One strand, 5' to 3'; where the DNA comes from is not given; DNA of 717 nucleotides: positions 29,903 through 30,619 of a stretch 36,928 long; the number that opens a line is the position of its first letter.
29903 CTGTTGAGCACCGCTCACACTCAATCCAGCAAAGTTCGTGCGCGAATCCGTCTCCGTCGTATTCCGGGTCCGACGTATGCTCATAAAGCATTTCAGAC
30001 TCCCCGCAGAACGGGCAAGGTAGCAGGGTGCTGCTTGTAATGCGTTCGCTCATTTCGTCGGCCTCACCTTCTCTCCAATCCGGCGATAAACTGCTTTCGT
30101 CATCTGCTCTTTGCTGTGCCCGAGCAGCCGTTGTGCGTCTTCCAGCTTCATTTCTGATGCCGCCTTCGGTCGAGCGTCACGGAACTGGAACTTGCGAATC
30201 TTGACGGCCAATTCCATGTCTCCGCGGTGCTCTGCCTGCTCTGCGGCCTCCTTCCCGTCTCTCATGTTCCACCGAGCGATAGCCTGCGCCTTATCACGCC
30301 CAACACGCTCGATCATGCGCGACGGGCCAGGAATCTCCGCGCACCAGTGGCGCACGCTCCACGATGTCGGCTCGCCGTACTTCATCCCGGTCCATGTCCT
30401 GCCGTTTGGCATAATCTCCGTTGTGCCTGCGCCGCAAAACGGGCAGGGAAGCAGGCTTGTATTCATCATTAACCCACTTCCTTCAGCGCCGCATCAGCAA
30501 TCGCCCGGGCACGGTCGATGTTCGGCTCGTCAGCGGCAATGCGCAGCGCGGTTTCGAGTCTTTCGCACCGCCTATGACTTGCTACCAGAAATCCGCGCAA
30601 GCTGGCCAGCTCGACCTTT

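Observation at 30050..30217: Integrase C-terminal remnant fused in frame to a Lar-like domain: footprint of a lost lysogeny module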

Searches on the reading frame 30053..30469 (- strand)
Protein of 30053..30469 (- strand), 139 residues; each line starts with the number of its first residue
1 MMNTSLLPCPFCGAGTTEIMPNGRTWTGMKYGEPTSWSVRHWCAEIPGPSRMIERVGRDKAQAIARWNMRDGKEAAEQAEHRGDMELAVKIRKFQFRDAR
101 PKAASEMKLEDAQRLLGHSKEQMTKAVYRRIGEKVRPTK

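Call 3: search_protein_families(library=pfam, proteins=[window:30053-30469:-], max_evalue=1)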
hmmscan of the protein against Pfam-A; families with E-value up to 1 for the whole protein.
window:30053-30469:- (139 aa): 1 family
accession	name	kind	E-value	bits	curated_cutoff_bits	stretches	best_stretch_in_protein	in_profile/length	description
PF14354.12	Lar_restr_allev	-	3.2e-07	30.9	28.6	1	5-70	2-57/58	Restriction alleviation protein Lar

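Call 4: search_protein_families(library=phrogs, proteins=[window:30053-30469:-], max_evalue=0.01)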
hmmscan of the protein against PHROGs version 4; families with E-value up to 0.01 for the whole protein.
window:30053-30469:- (139 aa): 2 families
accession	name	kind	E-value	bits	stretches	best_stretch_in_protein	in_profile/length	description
phrog_599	-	moron, auxiliary metabolic gene and host takeover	3.7e-10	41.4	1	1-111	69-165/262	Lar-like restriction alleviation protein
phrog_1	-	integration and excision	0.0022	18.3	1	90-131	388-435/611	integrase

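Call 7: search_solved_structures(query=window:30053-30469:-, max_evalue=10, show_alignments=3)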
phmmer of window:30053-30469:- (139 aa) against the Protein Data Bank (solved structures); distinct sequences matched with E-value up to 10: 12.
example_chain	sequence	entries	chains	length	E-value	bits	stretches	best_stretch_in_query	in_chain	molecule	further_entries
4ap4_A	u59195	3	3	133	0.012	19.2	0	2-30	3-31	E3 UBIQUITIN LIGASE RNF4 | E3 UBIQUITIN-PROTEIN LIGASE RNF4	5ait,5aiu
8e0l_A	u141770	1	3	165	0.013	19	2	59-115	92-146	BGL06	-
8e0o_A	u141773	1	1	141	0.059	16.9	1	51-103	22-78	hetBGL03-15-18a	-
8e12_A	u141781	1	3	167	0.06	16.9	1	59-90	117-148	BGL14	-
6xr1_A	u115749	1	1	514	0.086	16.4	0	59-93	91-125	dTor_9x57R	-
8e0o_B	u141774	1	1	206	0.21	15.2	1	60-101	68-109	hetBGL03-15-18b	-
8e0o_C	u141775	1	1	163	0.35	14.4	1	53-93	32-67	hetBGL03-15-18c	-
8e0m_A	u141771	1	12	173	0.42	14.2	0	59-94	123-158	BGL15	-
7olc_Lh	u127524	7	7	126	2.9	11.4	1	78-132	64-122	Dolichyl-diphosphooligosaccharide--protein glycotransferase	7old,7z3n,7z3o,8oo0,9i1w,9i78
6xr2_A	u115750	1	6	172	4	11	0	59-93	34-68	dTor_3x57R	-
8e0n_A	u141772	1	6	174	5.4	10.6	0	59-94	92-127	BGL18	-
6e9v_Q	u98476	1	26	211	9.1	9.9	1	59-98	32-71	DHF79 filament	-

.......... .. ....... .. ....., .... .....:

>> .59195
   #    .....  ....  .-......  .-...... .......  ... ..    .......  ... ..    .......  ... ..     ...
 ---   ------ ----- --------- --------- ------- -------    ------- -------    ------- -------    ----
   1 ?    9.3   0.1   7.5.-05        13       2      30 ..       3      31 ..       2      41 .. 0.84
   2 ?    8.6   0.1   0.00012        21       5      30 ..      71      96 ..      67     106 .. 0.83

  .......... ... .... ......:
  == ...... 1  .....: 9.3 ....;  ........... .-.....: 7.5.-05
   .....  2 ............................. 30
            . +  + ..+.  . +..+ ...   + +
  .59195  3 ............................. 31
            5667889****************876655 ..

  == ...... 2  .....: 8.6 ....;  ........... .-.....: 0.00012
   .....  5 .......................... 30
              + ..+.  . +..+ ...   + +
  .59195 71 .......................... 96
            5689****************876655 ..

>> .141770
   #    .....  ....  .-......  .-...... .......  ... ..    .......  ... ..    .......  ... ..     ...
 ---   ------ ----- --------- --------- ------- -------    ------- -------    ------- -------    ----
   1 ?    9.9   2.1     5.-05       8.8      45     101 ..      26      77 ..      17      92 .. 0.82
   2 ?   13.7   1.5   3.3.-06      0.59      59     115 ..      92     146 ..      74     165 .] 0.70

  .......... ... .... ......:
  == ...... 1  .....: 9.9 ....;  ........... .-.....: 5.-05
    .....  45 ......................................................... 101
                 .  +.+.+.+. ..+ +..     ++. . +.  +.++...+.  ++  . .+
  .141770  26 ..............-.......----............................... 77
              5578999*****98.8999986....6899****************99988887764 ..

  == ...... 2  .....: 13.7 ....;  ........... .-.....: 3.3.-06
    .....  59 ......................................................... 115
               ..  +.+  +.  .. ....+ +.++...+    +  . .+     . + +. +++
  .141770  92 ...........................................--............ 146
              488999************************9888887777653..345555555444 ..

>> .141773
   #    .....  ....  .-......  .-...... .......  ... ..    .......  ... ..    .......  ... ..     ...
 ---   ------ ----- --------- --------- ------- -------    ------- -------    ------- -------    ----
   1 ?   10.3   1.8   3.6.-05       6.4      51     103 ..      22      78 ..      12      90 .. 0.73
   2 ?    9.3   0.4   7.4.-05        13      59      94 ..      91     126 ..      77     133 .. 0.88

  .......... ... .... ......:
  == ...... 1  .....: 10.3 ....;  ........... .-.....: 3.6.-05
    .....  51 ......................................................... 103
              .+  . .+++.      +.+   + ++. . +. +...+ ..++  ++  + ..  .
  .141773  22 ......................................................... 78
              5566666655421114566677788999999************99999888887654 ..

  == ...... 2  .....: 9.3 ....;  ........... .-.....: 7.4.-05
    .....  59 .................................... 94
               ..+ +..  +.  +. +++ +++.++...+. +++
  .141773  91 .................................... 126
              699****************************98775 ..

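Call 9: find_homologous_proteins(query=window:30053-30469:-, max_evalue=0.001)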
Query window:30053-30469:- (139 aa): 134 proteins with E <= 0.001 among 138 candidates; the best 120 are listed.
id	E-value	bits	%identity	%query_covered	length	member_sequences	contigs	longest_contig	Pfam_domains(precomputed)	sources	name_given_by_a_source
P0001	3.0e-89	314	99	100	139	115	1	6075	PF14354.14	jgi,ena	-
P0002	1.4e-44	170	94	55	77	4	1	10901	PF14354.14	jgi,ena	-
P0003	1.6e-32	131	82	47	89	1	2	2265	PF14354.14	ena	-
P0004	2.6e-29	120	75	49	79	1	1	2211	PF14354.14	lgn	-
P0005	4.7e-29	119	95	47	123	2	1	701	-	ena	-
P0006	1.1e-28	118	77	47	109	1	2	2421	PF14354.14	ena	-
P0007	1.1e-28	118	68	56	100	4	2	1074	PF14354.14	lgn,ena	-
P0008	1.2e-28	118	57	89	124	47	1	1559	-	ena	-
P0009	1.5e-28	118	75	47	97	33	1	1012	PF14354.14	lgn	-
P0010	1.9e-28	117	94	46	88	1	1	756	-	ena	-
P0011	2.9e-28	117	68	55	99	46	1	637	PF14354.14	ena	-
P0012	3.4e-28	117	77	47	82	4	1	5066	PF14354.14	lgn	-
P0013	3.7e-28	116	78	47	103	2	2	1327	PF14354.14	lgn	-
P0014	4.1e-28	116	66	60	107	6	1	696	PF14354.14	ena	-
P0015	5.2e-28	116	75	47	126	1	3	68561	PF14354.14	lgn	-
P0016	6.2e-28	116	68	53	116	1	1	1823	PF14354.14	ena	-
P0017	7.1e-28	116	94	47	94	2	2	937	-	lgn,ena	-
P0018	1.0e-27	115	69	56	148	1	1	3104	PF14354.14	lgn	-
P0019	1.2e-27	115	91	47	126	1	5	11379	-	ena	-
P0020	1.3e-27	115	66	55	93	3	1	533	PF14354.14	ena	-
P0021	1.8e-27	114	71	50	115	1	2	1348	PF14354.14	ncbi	-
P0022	1.8e-27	114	75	47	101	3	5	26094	PF14354.14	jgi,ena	-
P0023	1.8e-27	114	74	47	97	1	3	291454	PF14354.14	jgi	jgi:hypothetical protein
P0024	1.9e-27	114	74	50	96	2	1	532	PF14354.14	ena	-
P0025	1.9e-27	114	75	47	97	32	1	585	PF14354.14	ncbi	-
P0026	2.0e-27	114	75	47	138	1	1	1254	PF14354.14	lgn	-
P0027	2.1e-27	114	74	47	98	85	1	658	PF14354.14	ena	-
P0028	3.3e-27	113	74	47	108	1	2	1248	PF14354.14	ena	-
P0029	3.4e-27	113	72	50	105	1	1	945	PF14354.14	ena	-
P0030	4.5e-27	113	65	55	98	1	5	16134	PF14354.14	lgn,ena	-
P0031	8.1e-27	112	75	49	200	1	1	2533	PF14354.14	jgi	-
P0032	8.8e-27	112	77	47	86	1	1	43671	PF14354.14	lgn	-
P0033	9.2e-27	112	68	53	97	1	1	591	PF14354.14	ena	-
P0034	1.1e-26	112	70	48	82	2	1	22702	PF14354.14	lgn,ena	-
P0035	1.2e-26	112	71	52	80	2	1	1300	PF14354.14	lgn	-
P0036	1.4e-26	111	74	49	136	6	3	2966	PF14354.14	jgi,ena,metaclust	metaclust:\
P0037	1.6e-26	111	70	50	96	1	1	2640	PF14354.14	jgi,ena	jgi:hypothetical protein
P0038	1.8e-26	111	74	49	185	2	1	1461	PF14354.14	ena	-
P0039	2.0e-26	111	73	48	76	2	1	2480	PF14354.14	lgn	-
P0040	2.1e-26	111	68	55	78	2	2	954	PF14354.14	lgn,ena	-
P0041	2.3e-26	111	70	48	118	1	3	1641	PF14354.14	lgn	-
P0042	2.4e-26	111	65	53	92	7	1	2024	PF14354.14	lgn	-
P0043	3.5e-26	110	71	49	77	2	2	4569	PF14354.14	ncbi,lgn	-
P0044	4.4e-26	110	74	49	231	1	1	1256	PF14354.14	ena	-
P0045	4.4e-26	110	74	49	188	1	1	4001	PF14354.14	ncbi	-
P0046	5.7e-26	109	70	50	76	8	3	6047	PF14354.14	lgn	-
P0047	6.1e-26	109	60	65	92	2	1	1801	PF14354.14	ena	-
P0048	6.8e-26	109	63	60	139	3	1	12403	PF14354.14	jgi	-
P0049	9.7e-26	109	56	76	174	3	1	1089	PF14354.14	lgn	-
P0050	9.8e-26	109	58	71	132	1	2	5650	PF14354.14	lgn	-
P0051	1.3e-25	108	74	49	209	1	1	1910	PF14354.14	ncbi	-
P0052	1.7e-25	108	70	47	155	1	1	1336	PF25708.2,PF14354.14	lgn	-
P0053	1.8e-25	108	70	50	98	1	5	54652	PF14354.14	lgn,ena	-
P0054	1.8e-25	108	70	47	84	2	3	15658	PF14354.14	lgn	-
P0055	2.3e-25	107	67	52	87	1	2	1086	PF14354.14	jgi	jgi:hypothetical protein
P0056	2.6e-25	107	86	47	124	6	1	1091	-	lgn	-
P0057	2.8e-25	107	71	47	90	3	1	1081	PF14354.14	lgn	-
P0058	3.0e-25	107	68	50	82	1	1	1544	PF14354.14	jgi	jgi:hypothetical protein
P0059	3.3e-25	107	69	47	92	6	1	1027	PF14354.14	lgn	-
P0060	5.3e-25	106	71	48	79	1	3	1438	PF14354.14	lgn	-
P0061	5.5e-25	106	70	50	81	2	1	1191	PF14354.14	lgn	-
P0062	7.5e-25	106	50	81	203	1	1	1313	PF14354.14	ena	-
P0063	8.0e-25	106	73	47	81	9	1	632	PF14354.14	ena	-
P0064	9.6e-25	105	71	47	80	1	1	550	PF14354.14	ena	-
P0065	1.3e-24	105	61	55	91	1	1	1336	PF14354.14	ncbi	-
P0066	1.6e-24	105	74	47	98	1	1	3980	PF14354.14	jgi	jgi:hypothetical protein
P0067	1.8e-24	105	63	57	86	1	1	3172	PF14354.14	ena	-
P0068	2.0e-24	104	50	84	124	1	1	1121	PF14354.14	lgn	-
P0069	2.5e-24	104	67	48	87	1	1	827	PF14354.14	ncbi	-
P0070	2.6e-24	104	74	47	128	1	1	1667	PF14354.14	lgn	-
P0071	5.1e-24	103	70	50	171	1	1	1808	PF14354.14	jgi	jgi:hypothetical protein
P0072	5.2e-24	103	62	55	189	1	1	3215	PF14354.14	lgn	-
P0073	5.3e-24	103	67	50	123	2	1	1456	PF14354.14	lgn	-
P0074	6.6e-24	103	68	50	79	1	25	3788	PF14354.14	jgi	jgi:hypothetical protein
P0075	7.3e-24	103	70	47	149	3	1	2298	PF14354.14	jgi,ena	-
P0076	7.5e-24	103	55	69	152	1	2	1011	PF14354.14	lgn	-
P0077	7.7e-24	102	64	52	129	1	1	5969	PF14354.14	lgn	-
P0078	9.2e-24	102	65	55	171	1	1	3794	PF14354.14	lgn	-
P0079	9.4e-24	102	70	50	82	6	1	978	PF14354.14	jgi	jgi:hypothetical protein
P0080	1.1e-23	102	68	47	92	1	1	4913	PF14354.14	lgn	-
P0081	1.1e-23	102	67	47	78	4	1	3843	PF14354.14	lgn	-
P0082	1.5e-23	102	66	52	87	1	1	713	PF14354.14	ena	-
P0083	2.0e-23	101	65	55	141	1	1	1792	PF14354.14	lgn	-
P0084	3.4e-23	100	70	47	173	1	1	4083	PF14354.14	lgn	-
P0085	4.5e-23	100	68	48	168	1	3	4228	PF14354.14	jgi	jgi:hypothetical protein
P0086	6.1e-23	100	66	50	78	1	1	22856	PF14354.14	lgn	-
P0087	6.5e-23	99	71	47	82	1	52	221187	PF14354.14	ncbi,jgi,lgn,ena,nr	ncbi:hypothetical protein GW796_08410 [archaeon]|nr:hypothetical protein [archaeon]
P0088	7.4e-23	99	51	80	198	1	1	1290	PF14354.14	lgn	-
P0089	7.5e-23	99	64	48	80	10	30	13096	PF14354.14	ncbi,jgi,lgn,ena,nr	ncbi:MAG: Lar family restriction alleviation protein [Nitrosomonas sp.]|nr:Lar family restriction al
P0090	8.3e-23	99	64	52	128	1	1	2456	PF14354.14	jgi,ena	-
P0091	9.1e-23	99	55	59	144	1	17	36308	PF14354.14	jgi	jgi:hypothetical protein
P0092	1.1e-22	99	66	50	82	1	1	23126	PF14354.14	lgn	-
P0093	1.2e-22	99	71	47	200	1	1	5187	PF14354.14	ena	-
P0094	1.4e-22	98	66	50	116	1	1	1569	PF14354.14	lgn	-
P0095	1.7e-22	98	70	47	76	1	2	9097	PF14354.14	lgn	-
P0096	2.3e-22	98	65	57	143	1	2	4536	PF14354.14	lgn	-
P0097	2.5e-22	98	61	55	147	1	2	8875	PF14354.14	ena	-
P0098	3.3e-22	97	67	50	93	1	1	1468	PF14354.14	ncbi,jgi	jgi:hypothetical protein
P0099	5.2e-22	97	63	50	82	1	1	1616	PF14354.14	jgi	-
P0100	6.4e-22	96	50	73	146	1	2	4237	PF14354.14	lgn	-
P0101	6.8e-22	96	60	58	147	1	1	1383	PF14354.14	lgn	-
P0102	8.6e-22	96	58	54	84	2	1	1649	PF14354.14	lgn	-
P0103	1.1e-21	96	59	55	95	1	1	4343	PF14354.14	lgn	-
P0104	1.1e-21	95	66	47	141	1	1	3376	PF14354.14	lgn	-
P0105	1.2e-21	95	69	47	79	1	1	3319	PF14354.14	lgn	-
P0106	1.4e-21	95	45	81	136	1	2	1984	PF14354.14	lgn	-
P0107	1.9e-21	95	65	49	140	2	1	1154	PF14354.14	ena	-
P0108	2.1e-21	95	68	47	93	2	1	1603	PF14354.14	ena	-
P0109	2.3e-21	94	58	56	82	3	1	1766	PF14354.14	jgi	-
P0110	2.3e-21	94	67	50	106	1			PF14354.14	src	-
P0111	2.5e-21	94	52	75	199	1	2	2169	PF14354.14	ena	-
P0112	4.0e-21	94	51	74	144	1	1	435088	PF14354.14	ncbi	-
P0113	4.4e-21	94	67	47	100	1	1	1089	PF14354.14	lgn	-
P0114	6.5e-21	93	65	49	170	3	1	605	PF14354.14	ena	-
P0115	1.7e-20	92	60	55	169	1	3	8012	PF14354.14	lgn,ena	-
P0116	3.5e-20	91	60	50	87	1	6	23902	PF14354.14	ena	-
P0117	3.7e-20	91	57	59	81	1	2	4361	PF14354.14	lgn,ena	-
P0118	4.3e-20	90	65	50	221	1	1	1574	PF14354.14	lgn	-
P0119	4.8e-20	90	64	49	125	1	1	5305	PF14354.14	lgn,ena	-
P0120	1.0e-19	89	62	47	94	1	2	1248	PF14354.14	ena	-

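Call 13: find_encoding_contigs(protein=P0002, flank=6000, max_places=4)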
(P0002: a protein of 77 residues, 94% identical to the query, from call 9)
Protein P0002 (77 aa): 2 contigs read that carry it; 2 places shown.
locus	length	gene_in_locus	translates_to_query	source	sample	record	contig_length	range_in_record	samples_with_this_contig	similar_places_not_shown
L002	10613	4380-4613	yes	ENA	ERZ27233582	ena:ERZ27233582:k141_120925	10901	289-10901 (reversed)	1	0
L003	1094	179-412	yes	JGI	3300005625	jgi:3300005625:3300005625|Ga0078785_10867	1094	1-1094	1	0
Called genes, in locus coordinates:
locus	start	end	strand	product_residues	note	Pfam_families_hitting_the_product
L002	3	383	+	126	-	?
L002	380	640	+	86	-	-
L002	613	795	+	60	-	-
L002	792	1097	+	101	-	-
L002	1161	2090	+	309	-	PF13479:AAA_24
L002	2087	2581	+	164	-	PF05565:Sipho_Gp157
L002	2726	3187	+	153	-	PF00436:SSB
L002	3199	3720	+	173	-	-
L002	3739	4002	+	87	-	-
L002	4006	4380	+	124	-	-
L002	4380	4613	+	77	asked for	PF14354:Lar_restr_allev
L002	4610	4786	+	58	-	PF13986:DUF4224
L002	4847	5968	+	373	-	PF00589:Phage_integrase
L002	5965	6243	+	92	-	-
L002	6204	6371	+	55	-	-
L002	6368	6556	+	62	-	-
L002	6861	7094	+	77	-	-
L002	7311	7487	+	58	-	-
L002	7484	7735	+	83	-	-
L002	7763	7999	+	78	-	-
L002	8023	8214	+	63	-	-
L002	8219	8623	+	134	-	-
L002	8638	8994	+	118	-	-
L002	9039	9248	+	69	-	-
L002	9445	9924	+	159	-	-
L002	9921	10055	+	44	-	-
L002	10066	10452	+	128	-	-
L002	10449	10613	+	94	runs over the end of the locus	PF26207:Phage_phiTE_015 (weak)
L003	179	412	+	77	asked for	PF14354:Lar_restr_allev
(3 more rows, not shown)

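Call 14: find_encoding_contigs(protein=P0019, flank=8000, max_places=5)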
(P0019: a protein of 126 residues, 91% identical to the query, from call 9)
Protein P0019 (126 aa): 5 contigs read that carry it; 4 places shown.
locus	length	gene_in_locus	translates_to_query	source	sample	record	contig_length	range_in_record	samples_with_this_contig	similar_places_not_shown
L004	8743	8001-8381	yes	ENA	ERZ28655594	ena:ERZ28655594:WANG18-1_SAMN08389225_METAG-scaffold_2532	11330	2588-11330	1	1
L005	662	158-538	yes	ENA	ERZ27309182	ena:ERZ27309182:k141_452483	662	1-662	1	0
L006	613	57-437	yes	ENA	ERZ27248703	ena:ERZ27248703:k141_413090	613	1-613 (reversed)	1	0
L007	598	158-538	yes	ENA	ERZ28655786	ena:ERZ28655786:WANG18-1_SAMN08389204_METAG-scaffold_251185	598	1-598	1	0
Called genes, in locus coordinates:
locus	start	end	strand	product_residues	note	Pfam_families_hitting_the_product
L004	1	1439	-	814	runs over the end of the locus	PF08707:PriCT_2, PF05272:VapE-like_dom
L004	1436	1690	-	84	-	-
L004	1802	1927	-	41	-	-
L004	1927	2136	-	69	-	-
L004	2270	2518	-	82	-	PF14549:P22_Cro (weak), PF15943:YdaS_toxin, PF01381:HTH_3 (weak)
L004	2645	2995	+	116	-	-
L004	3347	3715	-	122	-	-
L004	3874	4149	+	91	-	-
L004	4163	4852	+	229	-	PF03781:FGE-sulfatase (weak)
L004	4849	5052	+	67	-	-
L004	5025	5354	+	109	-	-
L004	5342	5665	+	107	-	-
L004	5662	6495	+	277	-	-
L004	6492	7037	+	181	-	-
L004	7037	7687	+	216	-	PF13392:HNH_3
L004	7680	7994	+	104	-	-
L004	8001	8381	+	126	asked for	-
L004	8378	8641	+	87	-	-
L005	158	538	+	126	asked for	-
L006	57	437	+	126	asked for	-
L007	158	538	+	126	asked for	-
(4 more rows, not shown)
